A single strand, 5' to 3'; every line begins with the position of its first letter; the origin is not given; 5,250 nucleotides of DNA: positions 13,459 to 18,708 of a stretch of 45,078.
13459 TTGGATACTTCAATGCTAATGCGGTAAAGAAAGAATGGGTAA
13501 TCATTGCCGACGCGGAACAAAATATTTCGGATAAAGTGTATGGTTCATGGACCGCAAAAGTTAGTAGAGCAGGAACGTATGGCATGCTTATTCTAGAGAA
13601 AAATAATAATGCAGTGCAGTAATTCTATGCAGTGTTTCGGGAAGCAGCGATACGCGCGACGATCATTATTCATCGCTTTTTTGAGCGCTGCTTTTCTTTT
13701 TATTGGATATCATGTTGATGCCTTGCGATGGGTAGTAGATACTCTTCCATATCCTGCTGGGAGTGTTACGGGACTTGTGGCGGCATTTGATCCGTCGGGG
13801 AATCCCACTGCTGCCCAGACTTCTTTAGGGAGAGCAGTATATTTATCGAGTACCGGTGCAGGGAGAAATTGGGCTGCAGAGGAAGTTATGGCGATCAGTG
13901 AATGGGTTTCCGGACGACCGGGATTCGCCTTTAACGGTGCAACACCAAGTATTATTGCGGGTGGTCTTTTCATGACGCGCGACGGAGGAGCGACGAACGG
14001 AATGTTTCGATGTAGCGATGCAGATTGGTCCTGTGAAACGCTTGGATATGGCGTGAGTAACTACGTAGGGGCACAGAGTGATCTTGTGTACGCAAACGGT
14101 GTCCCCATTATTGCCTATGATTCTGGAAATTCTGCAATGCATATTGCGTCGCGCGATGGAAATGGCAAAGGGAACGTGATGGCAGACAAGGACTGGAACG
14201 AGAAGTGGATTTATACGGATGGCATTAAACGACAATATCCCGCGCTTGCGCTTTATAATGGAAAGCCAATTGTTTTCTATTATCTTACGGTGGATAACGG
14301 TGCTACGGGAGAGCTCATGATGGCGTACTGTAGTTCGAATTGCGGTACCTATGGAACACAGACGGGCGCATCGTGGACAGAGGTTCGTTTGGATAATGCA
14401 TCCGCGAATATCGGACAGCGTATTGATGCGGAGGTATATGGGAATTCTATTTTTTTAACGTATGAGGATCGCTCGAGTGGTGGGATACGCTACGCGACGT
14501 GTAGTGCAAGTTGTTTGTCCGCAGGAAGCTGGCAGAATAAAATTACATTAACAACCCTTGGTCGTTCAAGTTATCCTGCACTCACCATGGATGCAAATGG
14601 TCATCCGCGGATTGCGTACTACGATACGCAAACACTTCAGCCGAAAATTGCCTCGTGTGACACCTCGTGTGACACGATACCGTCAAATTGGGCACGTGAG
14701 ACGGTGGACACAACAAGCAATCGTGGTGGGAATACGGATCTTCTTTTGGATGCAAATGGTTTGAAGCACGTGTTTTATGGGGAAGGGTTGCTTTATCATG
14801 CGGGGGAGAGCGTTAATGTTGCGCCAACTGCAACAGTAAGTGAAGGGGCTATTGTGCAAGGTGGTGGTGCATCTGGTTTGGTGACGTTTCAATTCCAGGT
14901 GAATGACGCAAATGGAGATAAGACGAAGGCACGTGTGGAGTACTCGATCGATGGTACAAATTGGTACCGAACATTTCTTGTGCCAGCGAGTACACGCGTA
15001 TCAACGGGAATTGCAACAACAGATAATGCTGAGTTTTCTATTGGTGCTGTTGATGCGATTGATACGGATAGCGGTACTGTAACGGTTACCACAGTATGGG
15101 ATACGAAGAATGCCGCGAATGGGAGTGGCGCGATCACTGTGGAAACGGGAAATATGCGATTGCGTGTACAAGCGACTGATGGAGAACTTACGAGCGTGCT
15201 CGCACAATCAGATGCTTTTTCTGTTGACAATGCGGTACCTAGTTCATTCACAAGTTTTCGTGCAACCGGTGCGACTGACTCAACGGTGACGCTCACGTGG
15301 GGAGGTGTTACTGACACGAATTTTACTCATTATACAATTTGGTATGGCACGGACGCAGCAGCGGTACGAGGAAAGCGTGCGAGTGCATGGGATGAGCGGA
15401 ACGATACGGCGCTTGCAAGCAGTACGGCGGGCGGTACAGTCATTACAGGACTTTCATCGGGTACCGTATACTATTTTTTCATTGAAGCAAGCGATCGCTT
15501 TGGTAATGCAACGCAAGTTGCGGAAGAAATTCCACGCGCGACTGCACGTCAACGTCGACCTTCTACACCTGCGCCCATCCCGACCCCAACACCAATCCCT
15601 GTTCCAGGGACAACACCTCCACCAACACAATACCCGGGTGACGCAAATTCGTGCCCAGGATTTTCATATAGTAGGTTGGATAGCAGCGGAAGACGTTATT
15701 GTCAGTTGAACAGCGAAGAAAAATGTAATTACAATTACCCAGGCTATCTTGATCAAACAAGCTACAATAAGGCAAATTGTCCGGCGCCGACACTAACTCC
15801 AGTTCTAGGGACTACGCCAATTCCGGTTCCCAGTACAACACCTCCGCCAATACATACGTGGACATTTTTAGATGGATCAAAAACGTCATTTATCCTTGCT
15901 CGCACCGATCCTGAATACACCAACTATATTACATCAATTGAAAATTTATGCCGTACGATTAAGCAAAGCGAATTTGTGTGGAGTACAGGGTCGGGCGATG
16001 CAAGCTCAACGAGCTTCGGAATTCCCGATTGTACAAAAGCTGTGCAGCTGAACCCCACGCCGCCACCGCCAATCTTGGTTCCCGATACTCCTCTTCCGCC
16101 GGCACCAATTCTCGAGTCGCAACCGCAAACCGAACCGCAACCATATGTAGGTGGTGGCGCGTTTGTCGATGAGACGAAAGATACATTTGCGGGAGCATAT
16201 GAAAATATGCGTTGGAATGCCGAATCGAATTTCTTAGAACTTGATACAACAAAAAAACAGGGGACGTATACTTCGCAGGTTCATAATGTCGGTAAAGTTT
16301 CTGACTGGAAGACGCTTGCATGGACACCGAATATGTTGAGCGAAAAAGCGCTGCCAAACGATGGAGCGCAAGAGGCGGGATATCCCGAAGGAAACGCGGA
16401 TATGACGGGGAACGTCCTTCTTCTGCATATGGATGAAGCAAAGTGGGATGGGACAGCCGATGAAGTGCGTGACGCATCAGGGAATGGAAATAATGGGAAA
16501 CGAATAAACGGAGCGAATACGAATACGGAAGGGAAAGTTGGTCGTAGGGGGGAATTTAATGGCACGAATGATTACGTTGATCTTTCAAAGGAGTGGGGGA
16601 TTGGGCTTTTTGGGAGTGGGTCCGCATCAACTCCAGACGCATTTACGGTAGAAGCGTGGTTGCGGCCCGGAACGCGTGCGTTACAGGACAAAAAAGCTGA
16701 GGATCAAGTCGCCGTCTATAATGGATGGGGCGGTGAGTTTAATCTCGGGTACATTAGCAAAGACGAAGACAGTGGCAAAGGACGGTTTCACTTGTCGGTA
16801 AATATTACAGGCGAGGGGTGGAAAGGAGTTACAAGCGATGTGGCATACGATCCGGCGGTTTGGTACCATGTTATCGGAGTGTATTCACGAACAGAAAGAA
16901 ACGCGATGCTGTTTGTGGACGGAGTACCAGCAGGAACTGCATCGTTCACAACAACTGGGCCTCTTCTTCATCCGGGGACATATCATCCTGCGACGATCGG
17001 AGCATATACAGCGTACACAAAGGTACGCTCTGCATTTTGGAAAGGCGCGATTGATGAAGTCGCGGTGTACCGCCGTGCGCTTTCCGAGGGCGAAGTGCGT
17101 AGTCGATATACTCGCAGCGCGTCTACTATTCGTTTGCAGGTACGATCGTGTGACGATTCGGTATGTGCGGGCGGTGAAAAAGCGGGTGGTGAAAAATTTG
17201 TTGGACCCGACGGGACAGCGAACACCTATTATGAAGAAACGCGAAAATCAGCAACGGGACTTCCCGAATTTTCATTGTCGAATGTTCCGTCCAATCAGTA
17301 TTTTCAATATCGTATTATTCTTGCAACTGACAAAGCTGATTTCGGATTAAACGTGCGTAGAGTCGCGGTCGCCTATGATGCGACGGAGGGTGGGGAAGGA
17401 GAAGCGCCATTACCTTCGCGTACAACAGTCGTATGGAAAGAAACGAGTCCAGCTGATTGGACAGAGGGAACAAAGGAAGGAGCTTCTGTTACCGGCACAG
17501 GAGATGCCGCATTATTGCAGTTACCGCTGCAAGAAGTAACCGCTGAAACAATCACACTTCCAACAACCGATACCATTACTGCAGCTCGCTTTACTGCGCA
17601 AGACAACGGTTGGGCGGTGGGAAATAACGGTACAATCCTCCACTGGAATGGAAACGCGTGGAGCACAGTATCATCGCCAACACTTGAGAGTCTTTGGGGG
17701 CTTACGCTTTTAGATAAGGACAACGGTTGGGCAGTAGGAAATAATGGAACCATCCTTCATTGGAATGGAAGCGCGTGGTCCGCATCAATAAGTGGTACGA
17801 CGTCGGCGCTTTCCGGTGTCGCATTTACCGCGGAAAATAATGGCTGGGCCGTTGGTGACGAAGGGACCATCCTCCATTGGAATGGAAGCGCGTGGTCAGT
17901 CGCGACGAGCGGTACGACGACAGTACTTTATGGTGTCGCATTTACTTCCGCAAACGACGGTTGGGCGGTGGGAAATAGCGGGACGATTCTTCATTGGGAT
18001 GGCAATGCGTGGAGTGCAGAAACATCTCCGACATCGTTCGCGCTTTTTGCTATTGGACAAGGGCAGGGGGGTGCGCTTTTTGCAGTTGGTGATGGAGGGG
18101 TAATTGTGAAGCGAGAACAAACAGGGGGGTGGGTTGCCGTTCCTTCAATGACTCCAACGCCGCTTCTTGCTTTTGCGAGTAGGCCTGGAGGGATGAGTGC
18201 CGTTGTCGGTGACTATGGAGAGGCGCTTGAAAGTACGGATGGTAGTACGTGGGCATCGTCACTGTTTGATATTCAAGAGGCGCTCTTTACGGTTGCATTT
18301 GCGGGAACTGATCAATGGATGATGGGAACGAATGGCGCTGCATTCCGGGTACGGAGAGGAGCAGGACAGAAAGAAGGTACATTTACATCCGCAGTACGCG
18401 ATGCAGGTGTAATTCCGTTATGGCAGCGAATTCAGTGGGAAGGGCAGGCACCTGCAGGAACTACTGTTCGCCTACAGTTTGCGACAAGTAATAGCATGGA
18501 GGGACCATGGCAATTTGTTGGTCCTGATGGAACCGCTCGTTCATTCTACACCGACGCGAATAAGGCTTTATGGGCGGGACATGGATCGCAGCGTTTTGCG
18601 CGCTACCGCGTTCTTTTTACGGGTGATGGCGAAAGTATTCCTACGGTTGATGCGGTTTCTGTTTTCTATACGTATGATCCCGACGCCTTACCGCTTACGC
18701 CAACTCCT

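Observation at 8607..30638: Three translationally coupled giant ORFs (7,347 codons, 22 kb) forming one surface-protein operon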

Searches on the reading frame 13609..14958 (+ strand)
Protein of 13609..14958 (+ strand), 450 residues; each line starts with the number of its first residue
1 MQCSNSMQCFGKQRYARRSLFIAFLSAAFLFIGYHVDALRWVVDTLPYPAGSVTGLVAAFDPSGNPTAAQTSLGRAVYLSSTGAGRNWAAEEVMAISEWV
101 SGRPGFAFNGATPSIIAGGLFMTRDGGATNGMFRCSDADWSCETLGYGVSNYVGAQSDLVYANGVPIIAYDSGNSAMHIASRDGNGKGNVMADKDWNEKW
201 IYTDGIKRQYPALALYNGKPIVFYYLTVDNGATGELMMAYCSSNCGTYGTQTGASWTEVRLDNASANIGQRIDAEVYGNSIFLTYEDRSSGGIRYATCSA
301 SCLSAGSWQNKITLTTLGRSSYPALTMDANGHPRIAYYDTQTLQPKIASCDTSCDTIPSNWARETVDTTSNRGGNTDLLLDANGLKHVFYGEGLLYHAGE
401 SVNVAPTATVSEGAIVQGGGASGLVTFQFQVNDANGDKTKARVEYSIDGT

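Call 16: search_protein_families(library=pfam, proteins=[window:13609-14958:+], max_evalue=0.05)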
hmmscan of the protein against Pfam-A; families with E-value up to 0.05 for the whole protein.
window:13609-14958:+ (450 aa): 0 families

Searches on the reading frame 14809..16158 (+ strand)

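Call 16: search_protein_families(library=pfam, proteins=[window:14809-16158:+], max_evalue=0.05)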
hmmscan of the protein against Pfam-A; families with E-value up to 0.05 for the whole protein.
window:14809-16158:+ (450 aa): 1 family
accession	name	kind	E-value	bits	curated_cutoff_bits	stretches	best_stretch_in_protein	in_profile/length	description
PF00041.27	fn3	-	0.00035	21.2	25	1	149-230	5-71/84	Fibronectin type III domain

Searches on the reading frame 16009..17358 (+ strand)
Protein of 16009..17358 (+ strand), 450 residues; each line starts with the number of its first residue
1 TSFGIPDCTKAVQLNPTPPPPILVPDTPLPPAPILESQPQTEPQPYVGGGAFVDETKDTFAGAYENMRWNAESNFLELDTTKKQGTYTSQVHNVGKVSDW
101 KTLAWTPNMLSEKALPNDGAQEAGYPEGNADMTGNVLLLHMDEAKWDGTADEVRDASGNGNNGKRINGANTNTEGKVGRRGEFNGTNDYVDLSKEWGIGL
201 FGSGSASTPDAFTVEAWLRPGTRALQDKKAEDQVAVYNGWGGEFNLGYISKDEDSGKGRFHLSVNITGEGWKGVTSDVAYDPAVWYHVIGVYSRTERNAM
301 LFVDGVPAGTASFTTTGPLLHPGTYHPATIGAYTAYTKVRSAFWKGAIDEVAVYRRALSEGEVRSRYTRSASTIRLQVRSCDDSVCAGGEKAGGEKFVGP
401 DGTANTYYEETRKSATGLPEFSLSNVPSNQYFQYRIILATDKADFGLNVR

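Call 16: search_protein_families(library=pfam, proteins=[window:16009-17358:+], max_evalue=0.05)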
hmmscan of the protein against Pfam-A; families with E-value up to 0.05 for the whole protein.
window:16009-17358:+ (450 aa): 1 family
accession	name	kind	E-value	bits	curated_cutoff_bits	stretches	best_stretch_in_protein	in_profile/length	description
PF13385.13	Laminin_G_3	-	1.5e-23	84.1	27.6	1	207-363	14-150/151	Concanavalin A-like lectin/glucanases superfamily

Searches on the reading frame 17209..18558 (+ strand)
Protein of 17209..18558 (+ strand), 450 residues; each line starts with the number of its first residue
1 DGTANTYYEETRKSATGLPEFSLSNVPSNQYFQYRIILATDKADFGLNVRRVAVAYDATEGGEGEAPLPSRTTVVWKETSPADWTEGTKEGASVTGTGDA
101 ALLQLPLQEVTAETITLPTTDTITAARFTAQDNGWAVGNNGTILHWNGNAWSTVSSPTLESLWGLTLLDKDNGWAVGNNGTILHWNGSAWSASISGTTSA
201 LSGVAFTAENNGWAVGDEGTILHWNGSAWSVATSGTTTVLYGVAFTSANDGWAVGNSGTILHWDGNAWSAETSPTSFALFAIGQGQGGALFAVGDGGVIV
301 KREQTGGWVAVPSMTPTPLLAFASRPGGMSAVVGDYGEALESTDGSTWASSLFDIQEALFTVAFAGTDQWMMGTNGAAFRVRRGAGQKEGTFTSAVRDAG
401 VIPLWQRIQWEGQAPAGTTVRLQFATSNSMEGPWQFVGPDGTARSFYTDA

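Call 16: search_protein_families(library=pfam, proteins=[window:17209-18558:+], max_evalue=0.05)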
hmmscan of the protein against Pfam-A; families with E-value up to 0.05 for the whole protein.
window:17209-18558:+ (450 aa): 2 families
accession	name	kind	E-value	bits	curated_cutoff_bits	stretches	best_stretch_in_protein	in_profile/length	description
PF14870.12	PSII_BNR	-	4.2e-12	46.4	27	4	195-263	230-302/303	Photosynthesis system II assembly factor YCF48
PF20546.3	DUF6760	-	2.2e-05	24.9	27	0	239-273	10-44/89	Family of unknown function (DUF6760)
